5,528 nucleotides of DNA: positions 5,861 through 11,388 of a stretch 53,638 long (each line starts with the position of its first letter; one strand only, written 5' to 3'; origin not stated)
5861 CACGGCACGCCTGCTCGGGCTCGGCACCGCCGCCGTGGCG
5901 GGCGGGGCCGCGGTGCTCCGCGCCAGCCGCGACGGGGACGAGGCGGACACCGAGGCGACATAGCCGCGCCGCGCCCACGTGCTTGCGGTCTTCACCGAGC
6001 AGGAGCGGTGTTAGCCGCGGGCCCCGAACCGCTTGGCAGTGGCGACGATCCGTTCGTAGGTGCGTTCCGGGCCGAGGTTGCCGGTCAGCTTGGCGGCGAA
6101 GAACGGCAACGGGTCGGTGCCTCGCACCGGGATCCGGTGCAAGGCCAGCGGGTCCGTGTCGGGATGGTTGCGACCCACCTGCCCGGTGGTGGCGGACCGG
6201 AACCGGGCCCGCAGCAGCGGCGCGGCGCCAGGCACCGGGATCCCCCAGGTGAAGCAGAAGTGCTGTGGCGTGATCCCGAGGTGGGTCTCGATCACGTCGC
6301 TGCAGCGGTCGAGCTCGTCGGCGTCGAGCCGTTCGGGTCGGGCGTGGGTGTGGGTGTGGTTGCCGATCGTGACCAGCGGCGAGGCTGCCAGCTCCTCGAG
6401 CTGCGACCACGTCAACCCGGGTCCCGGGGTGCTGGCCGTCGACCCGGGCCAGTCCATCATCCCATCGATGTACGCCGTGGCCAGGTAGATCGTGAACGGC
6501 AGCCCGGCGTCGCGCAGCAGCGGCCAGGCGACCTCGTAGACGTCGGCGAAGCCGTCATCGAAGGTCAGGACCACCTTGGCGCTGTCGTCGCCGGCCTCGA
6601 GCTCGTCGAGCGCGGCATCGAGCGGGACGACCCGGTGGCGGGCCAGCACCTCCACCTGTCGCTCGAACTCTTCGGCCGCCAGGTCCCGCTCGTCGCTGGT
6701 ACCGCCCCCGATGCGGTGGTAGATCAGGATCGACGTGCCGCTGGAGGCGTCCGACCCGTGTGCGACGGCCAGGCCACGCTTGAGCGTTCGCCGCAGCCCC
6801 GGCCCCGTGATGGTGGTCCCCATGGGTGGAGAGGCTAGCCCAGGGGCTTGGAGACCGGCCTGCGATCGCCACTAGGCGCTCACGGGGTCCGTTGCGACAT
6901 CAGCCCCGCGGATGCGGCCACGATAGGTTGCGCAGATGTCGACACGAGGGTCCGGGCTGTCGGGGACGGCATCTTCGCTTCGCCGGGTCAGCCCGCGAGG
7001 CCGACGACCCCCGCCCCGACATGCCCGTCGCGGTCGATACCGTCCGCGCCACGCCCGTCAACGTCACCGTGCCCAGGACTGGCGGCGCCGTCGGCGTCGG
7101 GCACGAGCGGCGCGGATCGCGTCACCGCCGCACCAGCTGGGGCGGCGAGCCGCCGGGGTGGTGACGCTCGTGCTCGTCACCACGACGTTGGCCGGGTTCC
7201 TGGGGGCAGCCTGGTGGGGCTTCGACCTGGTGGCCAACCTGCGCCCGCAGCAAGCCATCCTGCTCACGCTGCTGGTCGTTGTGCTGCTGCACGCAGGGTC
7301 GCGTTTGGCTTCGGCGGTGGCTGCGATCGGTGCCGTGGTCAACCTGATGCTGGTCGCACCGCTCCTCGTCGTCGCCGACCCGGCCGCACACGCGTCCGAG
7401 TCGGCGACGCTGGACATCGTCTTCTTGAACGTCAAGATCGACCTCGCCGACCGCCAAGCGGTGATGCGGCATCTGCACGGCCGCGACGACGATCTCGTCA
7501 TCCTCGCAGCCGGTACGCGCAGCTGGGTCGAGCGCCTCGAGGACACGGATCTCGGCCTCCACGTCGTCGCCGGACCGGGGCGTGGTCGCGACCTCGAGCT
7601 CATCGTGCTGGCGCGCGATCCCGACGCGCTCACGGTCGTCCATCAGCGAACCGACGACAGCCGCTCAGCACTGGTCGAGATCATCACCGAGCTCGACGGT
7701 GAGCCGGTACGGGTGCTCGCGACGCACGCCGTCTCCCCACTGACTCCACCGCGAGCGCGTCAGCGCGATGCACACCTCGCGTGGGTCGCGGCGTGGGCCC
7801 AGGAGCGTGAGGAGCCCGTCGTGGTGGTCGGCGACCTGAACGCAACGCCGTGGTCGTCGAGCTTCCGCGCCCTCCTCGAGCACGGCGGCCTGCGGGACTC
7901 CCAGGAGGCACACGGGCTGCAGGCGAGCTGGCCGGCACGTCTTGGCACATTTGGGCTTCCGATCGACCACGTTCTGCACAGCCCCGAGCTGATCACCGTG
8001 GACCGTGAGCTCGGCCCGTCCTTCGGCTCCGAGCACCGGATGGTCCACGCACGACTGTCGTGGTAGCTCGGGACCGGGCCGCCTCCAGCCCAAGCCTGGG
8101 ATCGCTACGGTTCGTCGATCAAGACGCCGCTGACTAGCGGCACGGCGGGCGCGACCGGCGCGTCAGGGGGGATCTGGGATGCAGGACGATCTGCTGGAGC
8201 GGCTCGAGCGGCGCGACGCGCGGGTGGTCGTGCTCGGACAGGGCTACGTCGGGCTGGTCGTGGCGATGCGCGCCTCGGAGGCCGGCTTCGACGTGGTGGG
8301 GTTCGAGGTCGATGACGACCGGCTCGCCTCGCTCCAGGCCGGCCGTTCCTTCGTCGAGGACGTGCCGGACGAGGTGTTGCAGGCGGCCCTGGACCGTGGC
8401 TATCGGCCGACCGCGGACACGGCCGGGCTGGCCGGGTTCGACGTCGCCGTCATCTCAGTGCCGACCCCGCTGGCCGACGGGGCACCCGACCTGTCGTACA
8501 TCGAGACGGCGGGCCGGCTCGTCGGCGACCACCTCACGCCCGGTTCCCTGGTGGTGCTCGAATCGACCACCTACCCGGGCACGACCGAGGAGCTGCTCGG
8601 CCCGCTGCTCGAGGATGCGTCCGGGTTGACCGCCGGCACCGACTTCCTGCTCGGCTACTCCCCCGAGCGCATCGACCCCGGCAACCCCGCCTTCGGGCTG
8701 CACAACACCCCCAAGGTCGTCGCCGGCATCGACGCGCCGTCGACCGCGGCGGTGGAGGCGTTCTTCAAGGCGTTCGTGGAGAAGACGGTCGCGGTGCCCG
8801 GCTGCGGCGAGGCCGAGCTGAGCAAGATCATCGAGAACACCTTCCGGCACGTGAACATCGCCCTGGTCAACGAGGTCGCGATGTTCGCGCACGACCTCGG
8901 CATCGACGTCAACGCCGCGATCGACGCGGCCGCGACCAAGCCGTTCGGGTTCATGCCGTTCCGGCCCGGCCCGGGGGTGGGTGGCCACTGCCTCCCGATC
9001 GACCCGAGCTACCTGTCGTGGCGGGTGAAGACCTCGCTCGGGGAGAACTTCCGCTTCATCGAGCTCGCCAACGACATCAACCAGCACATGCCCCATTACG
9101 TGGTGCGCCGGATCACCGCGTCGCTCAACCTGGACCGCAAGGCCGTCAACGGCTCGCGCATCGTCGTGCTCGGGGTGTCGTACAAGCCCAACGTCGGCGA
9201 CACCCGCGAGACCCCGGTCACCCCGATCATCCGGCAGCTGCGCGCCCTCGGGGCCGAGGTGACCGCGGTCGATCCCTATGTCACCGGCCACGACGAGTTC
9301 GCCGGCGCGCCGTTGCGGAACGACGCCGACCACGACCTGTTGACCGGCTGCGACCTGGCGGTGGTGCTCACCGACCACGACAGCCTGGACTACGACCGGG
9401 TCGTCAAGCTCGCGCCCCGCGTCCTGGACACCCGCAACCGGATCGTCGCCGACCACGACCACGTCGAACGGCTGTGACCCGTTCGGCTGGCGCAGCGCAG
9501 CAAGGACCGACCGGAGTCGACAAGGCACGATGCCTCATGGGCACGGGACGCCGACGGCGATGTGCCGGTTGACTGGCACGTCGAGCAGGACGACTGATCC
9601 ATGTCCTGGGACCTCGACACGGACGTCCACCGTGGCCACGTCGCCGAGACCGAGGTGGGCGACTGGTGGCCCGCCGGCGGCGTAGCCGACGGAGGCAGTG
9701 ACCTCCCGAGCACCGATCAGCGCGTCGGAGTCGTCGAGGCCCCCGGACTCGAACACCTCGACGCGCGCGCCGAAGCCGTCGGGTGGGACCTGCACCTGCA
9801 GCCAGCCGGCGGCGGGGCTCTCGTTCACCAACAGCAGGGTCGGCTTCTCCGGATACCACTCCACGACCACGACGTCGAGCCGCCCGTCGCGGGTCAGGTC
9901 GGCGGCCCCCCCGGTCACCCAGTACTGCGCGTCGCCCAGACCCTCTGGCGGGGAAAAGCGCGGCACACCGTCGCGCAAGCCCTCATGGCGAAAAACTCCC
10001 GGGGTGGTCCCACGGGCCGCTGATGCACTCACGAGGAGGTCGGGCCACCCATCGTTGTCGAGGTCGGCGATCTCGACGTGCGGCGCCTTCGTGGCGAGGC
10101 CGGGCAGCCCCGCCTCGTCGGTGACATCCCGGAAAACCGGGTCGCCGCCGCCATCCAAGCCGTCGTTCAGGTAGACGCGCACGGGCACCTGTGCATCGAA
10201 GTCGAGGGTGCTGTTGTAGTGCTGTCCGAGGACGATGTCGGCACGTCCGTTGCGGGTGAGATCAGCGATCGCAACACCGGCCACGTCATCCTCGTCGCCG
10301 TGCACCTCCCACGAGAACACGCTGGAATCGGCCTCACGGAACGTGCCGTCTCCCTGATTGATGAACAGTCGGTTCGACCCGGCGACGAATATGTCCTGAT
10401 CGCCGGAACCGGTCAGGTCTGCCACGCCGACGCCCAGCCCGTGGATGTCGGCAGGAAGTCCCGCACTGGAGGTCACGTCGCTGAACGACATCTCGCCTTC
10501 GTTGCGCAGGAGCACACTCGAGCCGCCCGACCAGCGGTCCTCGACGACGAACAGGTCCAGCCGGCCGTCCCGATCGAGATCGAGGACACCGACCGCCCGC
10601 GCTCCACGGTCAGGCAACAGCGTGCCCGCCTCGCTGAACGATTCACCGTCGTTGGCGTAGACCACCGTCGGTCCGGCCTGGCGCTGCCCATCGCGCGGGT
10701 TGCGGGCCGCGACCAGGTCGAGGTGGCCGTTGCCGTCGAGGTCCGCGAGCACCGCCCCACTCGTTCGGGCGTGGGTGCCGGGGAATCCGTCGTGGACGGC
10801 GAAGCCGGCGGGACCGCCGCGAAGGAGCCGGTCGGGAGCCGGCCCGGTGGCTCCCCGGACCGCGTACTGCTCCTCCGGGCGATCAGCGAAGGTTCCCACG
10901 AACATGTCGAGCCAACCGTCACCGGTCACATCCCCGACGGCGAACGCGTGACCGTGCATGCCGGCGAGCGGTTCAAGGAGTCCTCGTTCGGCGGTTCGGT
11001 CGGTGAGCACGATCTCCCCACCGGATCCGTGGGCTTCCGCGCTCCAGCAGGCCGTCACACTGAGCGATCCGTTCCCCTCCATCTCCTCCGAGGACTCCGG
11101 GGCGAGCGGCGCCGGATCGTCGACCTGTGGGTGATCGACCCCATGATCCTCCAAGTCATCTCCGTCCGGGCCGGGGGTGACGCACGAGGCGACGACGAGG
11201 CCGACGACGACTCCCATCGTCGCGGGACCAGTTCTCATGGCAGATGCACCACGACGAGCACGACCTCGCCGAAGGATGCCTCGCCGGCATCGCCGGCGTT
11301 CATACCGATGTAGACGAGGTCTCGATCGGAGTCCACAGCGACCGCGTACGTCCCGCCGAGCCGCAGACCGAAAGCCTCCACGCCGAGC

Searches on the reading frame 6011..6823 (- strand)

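Call 99: search_protein_families(library=pfam, proteins=[window:6011-6823:-], max_evalue=0.001)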
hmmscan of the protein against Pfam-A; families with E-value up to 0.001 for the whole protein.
window:6011-6823:- (270 aa): 1 family
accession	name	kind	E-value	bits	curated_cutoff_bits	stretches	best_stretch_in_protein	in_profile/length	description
PF01522.26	Polysacc_deac_1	-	9.1e-15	55.2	23.1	1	81-194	6-106/124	Polysaccharide deacetylase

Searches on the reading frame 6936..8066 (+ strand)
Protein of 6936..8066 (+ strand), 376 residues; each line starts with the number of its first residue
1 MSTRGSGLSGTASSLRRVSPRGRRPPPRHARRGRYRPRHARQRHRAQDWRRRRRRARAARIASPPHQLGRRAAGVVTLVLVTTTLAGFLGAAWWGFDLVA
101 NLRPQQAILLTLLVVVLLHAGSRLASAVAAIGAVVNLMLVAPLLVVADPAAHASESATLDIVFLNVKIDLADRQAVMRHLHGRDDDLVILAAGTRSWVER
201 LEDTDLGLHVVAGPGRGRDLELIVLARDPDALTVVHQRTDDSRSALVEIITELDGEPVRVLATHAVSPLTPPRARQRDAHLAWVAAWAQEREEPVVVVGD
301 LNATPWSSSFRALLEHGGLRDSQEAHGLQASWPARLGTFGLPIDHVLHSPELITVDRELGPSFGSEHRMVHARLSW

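Call 99: search_protein_families(library=pfam, proteins=[window:6936-8066:+], max_evalue=0.001)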
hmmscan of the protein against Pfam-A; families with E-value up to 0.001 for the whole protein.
window:6936-8066:+ (376 aa): 1 family
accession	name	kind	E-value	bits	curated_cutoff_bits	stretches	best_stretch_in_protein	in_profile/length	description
PF03372.29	Exo_endo_phos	-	4.7e-17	62.9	24.5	1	176-367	22-225/225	Endonuclease/Exonuclease/phosphatase family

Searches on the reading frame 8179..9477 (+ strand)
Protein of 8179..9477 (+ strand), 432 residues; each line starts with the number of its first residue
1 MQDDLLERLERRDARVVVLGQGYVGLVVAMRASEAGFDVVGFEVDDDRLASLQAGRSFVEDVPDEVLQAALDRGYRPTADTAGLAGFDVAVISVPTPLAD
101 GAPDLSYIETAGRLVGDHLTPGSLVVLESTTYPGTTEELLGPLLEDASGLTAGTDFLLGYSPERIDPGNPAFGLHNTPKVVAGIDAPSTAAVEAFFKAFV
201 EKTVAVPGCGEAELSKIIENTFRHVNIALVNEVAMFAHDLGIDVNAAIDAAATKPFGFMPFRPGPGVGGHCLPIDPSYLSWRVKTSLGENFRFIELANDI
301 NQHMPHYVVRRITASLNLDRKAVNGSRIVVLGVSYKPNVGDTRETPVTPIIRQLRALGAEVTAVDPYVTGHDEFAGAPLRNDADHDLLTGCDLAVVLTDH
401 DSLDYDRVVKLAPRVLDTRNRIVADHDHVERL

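Call 99: search_protein_families(library=pfam, proteins=[window:8179-9477:+], max_evalue=0.001)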
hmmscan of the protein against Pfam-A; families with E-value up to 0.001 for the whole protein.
window:8179-9477:+ (432 aa): 4 families
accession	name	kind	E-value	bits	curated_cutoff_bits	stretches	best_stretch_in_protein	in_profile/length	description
PF03721.20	UDPG_MGDP_dh_N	-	1e-34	120.2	27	1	15-190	2-181/187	UDP-glucose/GDP-mannose dehydrogenase family, NAD binding domain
PF00984.24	UDPG_MGDP_dh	-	1.3e-27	96.2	25.4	1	211-302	2-93/94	UDP-glucose/GDP-mannose dehydrogenase family, central domain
PF03720.21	UDPG_MGDP_dh_C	-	1.1e-18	67.9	30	1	330-421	2-100/103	UDP-glucose/GDP-mannose dehydrogenase family, UDP binding domain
PF01262.27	AlaDh_PNT_C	-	0.00049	20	23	0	13-60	28-77/214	Alanine dehydrogenase/PNT, C-terminal domain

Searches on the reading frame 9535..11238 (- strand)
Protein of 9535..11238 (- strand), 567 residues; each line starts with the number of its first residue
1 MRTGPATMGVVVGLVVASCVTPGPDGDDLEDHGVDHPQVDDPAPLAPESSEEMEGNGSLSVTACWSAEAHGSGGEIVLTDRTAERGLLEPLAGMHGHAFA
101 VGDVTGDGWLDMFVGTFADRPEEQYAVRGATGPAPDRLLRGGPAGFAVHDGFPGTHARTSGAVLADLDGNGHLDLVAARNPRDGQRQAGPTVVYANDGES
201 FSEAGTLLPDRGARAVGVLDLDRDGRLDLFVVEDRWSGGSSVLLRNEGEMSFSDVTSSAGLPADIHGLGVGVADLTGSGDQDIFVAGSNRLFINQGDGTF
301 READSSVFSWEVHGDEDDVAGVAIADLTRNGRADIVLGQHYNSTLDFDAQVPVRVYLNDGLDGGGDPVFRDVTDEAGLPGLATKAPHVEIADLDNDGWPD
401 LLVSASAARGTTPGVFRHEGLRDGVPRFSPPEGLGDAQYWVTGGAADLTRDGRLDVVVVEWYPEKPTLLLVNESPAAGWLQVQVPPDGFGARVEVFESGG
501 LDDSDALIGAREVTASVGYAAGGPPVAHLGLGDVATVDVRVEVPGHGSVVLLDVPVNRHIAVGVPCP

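Call 99: search_protein_families(library=pfam, proteins=[window:9535-11238:-], max_evalue=0.001)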
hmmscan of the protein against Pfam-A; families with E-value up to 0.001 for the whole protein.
window:9535-11238:- (567 aa): 3 families
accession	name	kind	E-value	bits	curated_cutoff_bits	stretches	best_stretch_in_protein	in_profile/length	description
PF13517.12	FG-GAP_3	-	1.7e-36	125.1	26.9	4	274-336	1-60/61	FG-GAP-like repeat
PF01839.29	FG-GAP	-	2.9e-17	62.6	22.1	0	391-408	8-25/37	FG-GAP repeat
PF07593.17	UnbV_ASPIC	-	9e-07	29.1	23.4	1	488-558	1-65/68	ASPIC and UnbV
